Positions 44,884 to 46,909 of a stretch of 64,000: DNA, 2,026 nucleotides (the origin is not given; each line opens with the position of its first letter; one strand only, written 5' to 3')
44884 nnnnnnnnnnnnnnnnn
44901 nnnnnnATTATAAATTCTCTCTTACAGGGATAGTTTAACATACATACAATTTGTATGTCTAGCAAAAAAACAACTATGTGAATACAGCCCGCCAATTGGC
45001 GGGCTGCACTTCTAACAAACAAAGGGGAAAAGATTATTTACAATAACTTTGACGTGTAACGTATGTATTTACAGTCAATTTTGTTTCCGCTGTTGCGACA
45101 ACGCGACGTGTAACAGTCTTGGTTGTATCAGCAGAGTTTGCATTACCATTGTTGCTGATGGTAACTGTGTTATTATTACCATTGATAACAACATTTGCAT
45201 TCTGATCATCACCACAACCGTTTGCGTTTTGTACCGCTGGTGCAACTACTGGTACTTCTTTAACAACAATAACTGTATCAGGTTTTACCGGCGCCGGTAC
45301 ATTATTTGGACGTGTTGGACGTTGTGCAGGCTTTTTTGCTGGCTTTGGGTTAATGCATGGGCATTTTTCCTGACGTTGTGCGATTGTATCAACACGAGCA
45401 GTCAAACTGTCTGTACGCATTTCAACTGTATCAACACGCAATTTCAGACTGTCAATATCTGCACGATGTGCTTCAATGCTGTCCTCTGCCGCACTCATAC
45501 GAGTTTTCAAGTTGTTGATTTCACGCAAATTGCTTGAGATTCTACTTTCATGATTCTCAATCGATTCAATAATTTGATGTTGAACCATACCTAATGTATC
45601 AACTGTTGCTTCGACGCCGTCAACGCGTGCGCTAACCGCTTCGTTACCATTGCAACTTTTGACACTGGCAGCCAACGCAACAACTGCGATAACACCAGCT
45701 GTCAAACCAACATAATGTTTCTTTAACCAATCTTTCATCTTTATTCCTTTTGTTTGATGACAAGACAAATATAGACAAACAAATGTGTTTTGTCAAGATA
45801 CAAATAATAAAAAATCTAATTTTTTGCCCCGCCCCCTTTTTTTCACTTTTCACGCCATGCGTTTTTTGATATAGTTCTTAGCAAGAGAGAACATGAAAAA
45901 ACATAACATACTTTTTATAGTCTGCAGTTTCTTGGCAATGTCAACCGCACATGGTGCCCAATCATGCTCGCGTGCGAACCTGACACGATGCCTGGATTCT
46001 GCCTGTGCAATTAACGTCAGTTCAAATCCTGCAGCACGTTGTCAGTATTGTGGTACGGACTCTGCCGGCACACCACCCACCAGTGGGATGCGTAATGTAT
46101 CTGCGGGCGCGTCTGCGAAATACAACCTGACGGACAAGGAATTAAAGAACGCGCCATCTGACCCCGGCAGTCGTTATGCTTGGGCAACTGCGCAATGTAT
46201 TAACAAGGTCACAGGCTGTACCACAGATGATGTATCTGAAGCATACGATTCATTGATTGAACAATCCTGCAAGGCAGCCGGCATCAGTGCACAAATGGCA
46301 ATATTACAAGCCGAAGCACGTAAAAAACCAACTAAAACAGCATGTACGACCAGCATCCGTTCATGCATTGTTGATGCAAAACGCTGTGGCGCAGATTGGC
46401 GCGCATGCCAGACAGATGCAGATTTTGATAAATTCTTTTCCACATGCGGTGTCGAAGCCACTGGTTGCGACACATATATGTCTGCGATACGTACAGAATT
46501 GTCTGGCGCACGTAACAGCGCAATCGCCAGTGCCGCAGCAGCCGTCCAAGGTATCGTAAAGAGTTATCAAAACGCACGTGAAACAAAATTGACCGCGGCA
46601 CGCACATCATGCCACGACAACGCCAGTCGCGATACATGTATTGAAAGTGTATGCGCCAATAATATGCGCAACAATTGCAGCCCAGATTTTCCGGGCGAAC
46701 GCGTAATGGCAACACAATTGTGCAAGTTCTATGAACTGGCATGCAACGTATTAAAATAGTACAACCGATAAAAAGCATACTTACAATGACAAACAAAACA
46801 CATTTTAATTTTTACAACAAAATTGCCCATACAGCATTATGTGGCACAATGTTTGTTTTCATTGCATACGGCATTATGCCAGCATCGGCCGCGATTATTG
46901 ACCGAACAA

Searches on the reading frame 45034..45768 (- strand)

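Call 4: search_protein_families(library=pfam, proteins=[window:45034-45768:-], max_evalue=0.1)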
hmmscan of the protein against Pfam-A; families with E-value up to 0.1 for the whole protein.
window:45034-45768:- (244 aa): 10 families
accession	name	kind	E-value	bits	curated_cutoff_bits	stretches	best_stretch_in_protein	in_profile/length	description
PF24423.1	OVT1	-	0.0041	17.9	30.9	1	47-126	15-94/100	Major antigen, helical domain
PF23991.1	DUF7310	-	0.02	15.8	40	1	82-130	17-64/83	Coiled-coil region of unknown function (DUF7310)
PF15921.10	CCDC158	-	0.02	13.2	27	1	46-140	460-554/1112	Coiled-coil domain-containing protein 158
PF11932.13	DUF3450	-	0.025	14.3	32.6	1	52-134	14-96/241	Protein of unknown function (DUF3450)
PF10779.14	XhlA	-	0.042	14.4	34.7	0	66-109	2-45/67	Haemolysin XhlA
PF16516.10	CC2-LZ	-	0.048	14.5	35.3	1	72-114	5-46/100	Leucine zipper of domain CC2 of NEMO, NF-kappa-B essential modulator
PF05557.18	MAD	-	0.054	12.3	30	1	65-128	405-466/661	Mitotic checkpoint protein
PF19220.6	Rod_CreS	-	0.062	12.8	100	1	48-121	7-217/359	Crescentin, rod domain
PF08614.16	ATG16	-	0.093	13.3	33.7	0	43-123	98-178/200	Autophagy protein 16 (ATG16)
PF09762.14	CCDC93_CC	-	0.099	12.1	30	0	66-131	134-199/429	CCDC93 coiled-coil domain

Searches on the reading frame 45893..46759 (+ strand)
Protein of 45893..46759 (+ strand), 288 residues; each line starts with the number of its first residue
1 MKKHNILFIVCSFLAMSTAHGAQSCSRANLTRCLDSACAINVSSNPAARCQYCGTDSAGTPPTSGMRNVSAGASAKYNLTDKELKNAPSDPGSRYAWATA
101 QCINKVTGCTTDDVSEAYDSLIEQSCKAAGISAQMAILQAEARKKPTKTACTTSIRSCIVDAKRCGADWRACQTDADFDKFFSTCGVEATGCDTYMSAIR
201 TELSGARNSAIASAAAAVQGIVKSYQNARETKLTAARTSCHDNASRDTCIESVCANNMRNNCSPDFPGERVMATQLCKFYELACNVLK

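Call 4: search_protein_families(library=pfam, proteins=[window:45893-46759:+], max_evalue=0.1)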
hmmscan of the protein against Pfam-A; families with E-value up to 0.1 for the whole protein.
window:45893-46759:+ (288 aa): 0 families

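Call 42: search_protein_families(library=ncbifam, proteins=[window:45893-46759:+], max_evalue=0.01)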
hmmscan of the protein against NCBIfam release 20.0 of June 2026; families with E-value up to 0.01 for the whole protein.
window:45893-46759:+ (288 aa): 0 families

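Call 56: find_homologous_proteins(query=window:45893-46756:+, max_evalue=1e-60)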
Query window:45893-46756:+ (288 aa): 747 proteins with E <= 1e-60 among 2739 candidates; the best 120 are listed.
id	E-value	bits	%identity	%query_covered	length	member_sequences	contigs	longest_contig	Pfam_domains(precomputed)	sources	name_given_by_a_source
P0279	7.7e-172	588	92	100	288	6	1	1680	-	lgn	-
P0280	1.8e-153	528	82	100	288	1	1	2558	-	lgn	-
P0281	3.3e-144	497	83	94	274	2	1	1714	-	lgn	-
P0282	8.8e-144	496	81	94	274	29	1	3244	-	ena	-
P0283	6.9e-136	470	74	100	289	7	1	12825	-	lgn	-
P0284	6.1e-133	460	72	100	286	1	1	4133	-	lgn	-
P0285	6.9e-120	418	83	77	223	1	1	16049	-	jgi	-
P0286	3.9e-115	402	64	100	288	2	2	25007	-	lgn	-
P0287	2.9e-113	396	63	99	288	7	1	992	-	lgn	-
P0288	4.1e-113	395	63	100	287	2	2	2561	-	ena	-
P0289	5.4e-113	395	63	100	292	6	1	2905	-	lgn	-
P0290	9.2e-113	394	63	100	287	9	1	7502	-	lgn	-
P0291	5.3e-111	389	61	100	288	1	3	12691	-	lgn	-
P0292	9.6e-111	388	63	100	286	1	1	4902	-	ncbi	-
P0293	2.1e-110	387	61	100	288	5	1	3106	-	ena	-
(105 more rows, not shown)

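Call 57: list_cluster_members(proteins=[P0279, P0282, P0280, P0281, P0285])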
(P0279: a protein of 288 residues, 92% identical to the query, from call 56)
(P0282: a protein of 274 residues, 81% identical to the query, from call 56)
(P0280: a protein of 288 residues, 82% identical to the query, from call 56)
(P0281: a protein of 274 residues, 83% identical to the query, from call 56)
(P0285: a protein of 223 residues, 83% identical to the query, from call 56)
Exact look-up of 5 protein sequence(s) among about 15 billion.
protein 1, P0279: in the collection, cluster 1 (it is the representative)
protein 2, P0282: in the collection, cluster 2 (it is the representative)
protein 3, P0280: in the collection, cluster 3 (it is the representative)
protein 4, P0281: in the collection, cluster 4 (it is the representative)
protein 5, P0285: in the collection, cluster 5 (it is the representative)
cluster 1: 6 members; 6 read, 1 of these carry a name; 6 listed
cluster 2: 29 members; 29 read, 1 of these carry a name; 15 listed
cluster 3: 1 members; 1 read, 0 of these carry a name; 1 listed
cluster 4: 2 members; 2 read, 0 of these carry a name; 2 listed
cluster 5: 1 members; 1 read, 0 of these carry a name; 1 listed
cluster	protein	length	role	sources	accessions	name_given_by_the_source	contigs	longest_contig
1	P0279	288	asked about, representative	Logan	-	-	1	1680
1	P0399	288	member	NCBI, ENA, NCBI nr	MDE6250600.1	MAG: hypothetical protein K2M34_03130 [Alphaproteobacteria bacterium] | hypothetical protein [Alphaproteobacteria bacterium]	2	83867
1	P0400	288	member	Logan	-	-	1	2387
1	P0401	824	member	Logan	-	-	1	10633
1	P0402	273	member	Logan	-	-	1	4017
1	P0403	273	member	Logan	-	-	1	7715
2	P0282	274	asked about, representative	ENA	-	-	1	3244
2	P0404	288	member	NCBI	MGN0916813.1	MAG: hypothetical protein ACI4NZ_01235 [Candidatus Enterousia sp.]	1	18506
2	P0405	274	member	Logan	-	-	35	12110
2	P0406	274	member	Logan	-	-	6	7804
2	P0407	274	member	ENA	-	-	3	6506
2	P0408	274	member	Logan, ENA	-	-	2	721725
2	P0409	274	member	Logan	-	-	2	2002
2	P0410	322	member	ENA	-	-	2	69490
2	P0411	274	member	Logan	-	-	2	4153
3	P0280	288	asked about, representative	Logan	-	-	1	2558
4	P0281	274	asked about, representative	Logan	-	-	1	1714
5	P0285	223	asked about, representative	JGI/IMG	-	-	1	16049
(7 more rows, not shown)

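Call 58: find_encoding_contigs(protein=P0403, flank=8000, max_places=3)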
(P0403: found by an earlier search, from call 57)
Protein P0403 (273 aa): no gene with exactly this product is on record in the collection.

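Call 59: find_encoding_contigs(protein=P0402, flank=8000, max_places=3)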
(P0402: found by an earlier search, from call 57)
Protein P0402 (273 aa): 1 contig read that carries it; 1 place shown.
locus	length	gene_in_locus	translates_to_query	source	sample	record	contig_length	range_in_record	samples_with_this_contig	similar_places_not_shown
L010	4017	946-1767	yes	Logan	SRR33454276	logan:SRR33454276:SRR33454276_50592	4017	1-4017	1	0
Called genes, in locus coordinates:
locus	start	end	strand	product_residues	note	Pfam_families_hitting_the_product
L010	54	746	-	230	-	-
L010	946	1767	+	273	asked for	-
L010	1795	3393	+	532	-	-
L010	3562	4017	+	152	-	?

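Call 61: find_encoding_contigs(protein=P0405, flank=4500, max_places=10)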
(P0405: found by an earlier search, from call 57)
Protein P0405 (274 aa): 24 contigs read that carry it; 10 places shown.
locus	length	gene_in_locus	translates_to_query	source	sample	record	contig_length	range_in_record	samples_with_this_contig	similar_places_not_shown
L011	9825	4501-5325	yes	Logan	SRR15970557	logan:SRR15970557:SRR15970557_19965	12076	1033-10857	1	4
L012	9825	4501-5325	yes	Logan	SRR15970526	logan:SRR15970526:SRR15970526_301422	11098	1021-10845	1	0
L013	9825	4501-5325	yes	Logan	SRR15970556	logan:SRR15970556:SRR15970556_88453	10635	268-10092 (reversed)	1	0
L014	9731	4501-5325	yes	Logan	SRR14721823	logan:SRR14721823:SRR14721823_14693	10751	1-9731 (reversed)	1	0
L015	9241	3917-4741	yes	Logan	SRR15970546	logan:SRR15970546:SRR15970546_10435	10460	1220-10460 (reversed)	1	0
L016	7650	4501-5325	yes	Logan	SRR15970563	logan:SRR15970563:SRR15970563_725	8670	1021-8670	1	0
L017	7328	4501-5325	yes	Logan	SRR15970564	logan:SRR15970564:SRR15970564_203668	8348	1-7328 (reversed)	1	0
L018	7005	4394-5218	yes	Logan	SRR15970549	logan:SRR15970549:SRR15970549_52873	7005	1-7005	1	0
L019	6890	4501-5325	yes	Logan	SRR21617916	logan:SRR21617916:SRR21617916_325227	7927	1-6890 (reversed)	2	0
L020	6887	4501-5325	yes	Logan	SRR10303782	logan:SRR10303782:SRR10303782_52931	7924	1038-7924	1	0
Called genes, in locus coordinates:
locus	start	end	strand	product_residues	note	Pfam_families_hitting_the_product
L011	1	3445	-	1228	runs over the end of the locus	-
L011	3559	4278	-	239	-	-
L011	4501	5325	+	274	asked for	-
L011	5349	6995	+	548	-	-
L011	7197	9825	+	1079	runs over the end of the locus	PF13715:CarbopepD_reg_2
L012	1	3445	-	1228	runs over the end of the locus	-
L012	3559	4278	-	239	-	-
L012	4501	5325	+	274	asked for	-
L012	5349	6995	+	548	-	-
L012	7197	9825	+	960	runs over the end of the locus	?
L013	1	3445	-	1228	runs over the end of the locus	-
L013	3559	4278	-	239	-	-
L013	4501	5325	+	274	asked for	-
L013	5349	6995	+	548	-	-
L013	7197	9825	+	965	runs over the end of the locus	?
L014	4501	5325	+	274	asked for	-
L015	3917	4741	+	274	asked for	-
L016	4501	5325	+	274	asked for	-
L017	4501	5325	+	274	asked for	-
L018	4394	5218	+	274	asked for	-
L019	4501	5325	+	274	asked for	-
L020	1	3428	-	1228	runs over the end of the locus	-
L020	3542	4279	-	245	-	-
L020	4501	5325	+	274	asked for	-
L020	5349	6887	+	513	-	?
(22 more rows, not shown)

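Call 70: find_encoding_contigs(protein=P0400, flank=3000, max_places=3)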
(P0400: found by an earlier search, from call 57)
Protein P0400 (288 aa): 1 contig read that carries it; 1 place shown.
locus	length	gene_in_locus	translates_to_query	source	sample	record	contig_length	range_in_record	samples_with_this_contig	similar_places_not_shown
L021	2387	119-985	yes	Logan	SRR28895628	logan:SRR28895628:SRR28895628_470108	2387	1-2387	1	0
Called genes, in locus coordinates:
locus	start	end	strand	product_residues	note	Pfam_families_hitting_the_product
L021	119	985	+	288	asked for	-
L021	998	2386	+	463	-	?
